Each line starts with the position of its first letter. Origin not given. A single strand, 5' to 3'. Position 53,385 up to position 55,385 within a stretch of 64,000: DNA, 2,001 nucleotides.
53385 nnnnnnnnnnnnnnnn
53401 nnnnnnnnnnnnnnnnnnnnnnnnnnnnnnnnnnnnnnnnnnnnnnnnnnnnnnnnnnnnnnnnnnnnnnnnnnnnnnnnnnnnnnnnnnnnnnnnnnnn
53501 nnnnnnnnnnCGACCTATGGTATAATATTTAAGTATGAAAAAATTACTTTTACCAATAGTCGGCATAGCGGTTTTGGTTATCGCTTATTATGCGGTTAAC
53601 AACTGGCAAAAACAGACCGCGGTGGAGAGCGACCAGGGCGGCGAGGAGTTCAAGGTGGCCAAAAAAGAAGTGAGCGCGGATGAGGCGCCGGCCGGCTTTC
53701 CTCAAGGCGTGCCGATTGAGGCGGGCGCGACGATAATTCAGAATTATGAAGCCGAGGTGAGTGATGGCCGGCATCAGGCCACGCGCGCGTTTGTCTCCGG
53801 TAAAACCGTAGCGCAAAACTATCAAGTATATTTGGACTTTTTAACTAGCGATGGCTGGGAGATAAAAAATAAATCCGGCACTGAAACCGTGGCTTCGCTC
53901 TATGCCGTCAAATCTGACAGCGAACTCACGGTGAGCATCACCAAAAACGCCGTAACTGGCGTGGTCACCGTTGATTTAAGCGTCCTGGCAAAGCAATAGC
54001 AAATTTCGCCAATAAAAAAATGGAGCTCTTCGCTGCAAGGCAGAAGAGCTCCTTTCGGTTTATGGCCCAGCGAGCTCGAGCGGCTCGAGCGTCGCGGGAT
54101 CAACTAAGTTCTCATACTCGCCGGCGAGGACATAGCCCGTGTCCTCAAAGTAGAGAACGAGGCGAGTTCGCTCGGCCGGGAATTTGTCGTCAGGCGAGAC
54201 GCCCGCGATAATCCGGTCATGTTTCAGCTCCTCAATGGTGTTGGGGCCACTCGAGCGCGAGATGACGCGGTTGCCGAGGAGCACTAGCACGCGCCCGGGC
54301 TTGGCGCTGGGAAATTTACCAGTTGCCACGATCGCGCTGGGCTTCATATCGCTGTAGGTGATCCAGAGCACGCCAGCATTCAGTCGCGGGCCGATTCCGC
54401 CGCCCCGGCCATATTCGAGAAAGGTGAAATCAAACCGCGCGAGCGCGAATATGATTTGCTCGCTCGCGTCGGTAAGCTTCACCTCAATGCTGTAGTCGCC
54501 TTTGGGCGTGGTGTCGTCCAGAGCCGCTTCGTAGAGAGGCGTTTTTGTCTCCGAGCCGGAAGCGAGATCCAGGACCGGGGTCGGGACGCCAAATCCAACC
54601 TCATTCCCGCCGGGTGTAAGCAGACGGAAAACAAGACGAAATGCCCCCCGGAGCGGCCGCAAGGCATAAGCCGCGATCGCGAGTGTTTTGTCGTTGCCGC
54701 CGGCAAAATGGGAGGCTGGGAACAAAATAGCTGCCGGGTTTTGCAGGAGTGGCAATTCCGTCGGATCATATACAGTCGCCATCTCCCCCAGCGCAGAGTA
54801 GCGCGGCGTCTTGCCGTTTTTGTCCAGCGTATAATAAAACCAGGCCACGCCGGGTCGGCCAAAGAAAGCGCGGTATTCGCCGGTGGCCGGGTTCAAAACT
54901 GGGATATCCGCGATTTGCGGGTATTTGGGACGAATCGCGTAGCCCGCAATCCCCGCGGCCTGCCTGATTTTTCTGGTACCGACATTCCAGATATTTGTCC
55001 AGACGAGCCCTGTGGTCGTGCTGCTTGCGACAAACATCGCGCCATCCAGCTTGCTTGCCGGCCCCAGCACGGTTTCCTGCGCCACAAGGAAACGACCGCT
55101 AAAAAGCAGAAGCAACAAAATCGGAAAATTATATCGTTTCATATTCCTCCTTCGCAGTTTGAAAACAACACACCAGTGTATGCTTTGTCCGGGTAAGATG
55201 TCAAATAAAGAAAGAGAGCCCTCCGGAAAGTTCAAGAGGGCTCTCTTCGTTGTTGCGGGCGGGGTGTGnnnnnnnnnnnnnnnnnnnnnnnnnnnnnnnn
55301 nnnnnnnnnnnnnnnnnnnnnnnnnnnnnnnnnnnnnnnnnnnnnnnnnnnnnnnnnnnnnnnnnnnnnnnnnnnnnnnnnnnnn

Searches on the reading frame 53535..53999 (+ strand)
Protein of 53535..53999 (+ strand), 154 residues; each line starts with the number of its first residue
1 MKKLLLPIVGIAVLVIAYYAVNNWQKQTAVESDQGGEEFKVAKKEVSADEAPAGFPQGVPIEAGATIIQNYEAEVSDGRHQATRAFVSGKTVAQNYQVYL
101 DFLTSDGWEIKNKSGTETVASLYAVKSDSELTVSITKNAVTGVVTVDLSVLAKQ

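Call 70: search_protein_families(library=pfam, proteins=[window:53535-53999:+], max_evalue=0.0001)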
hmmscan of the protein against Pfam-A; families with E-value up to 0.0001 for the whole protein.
window:53535-53999:+ (154 aa): 0 families

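Call 97: search_protein_families(library=pfam, proteins=[window:53535-53999:+], max_evalue=1)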
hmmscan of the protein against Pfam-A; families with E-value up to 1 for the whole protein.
window:53535-53999:+ (154 aa): 2 families
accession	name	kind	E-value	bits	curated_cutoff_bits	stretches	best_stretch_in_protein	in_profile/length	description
PF07423.16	DUF1510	-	0.00042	20.9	23.1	1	55-112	35-89/93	Domain of unknown function (DUF1510)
PF10858.15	DUF2659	-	0.14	12.3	27.7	1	2-34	22-54/216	Protein of unknown function (DUF2659)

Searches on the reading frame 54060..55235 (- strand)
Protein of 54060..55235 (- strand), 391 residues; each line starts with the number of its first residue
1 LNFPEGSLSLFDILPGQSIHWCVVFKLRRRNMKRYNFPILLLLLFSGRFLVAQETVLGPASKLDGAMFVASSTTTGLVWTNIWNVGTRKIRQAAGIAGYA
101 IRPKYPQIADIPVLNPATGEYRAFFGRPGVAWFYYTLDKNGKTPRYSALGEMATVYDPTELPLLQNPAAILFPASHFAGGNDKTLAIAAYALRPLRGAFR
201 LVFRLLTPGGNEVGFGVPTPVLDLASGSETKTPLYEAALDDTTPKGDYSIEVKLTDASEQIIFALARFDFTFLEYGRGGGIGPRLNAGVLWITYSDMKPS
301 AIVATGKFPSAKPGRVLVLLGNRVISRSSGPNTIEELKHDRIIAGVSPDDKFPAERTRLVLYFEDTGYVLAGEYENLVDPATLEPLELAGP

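Call 70: search_protein_families(library=pfam, proteins=[window:54060-55235:-], max_evalue=0.0001)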
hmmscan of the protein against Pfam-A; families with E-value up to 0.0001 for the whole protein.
window:54060-55235:- (391 aa): 0 families

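Call 97: search_protein_families(library=pfam, proteins=[window:54060-55235:-], max_evalue=1)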
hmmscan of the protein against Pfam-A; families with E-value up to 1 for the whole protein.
window:54060-55235:- (391 aa): 1 family
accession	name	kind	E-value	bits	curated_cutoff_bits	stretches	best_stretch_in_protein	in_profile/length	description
PF03981.17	Ubiq_cyt_C_chap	-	0.29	11.7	21.5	1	53-102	71-120/140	Ubiquinol-cytochrome C chaperone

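Call 101: search_solved_structures(query=window:54060-55232:-, max_evalue=1)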
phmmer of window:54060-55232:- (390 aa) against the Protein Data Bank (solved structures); distinct sequences matched with E-value up to 1: 0.
